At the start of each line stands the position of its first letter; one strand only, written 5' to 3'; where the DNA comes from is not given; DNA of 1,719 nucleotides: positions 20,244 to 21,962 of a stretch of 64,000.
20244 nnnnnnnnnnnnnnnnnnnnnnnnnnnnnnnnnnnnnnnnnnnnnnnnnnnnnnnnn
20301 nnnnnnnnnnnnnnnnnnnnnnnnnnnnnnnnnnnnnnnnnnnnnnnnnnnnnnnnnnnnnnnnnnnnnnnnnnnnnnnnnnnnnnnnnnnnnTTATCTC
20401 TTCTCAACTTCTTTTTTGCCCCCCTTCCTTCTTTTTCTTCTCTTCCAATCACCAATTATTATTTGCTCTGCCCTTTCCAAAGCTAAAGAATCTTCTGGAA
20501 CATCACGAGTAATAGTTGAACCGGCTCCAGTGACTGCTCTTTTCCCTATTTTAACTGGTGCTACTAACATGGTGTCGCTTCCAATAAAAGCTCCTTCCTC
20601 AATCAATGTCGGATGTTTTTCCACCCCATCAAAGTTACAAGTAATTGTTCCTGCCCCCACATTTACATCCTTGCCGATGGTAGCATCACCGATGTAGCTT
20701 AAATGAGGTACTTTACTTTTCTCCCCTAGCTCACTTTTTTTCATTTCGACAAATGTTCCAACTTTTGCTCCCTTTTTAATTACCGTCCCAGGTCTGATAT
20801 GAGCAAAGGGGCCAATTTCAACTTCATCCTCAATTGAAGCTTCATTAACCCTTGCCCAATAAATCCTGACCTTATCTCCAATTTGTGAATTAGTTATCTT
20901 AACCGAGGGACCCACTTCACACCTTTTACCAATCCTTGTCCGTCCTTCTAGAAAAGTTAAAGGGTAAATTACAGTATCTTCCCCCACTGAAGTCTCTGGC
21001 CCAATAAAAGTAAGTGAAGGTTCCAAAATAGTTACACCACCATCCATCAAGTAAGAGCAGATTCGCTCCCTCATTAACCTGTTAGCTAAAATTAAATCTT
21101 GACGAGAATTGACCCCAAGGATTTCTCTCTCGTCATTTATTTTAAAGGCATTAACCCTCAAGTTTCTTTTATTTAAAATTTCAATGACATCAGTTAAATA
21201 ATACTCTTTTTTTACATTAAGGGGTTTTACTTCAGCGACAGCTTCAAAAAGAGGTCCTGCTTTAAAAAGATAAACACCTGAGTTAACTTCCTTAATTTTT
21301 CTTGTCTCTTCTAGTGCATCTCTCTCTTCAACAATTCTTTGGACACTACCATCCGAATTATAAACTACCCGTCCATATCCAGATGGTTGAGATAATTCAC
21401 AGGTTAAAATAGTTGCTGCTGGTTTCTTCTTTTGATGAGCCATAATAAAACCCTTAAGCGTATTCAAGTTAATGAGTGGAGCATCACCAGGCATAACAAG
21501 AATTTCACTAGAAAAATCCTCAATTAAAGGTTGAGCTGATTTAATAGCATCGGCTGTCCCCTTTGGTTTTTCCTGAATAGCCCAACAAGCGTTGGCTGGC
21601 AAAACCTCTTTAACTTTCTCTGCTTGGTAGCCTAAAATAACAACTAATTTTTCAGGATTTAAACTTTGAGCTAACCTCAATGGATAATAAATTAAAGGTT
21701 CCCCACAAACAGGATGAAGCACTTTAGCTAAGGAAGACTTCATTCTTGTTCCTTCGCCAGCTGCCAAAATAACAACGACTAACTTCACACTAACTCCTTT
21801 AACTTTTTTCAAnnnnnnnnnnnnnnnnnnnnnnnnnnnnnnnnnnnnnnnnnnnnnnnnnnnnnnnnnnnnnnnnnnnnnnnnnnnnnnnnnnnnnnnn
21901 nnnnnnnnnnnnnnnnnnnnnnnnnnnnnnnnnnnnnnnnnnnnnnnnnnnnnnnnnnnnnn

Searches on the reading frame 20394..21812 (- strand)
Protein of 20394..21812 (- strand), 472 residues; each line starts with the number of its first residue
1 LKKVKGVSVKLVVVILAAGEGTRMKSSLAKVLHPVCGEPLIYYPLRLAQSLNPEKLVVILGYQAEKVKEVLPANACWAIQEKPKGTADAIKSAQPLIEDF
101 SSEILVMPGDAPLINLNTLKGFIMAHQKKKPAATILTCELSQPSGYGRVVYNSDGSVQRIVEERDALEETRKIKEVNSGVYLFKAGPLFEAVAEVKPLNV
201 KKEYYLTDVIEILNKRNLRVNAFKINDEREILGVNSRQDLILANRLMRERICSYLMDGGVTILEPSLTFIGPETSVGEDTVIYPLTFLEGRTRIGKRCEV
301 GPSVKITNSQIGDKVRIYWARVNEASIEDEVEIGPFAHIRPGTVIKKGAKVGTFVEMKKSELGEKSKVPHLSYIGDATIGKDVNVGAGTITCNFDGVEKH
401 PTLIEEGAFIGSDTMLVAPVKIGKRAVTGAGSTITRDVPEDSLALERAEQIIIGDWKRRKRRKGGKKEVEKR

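Call 88: search_protein_families(library=pfam, proteins=[window:20394-21812:-], max_evalue=0.00001)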
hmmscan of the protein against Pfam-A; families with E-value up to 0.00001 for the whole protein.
window:20394-21812:- (472 aa): 5 families
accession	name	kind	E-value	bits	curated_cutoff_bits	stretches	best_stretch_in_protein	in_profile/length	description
PF00132.30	Hexapep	-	2.2e-28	97.2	27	1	402-436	2-36/36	Bacterial transferase hexapeptide (six repeats)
PF00483.29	NTP_transferase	-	2.4e-22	80.1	21.2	1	13-219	2-215/245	Nucleotidyl transferase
PF12804.13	NTP_transf_3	-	1.9e-14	54.6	27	1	13-138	1-123/160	MobA-like NTP transferase domain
PF25084.1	LbH_EIF2B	-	2.7e-13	50.3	54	1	268-355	22-103/105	EIF2B subunit epsilon LbH domain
PF14602.12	Hexapep_2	-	8.8e-09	35.4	27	0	401-436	1-34/34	Hexapeptide repeat of succinyl-transferase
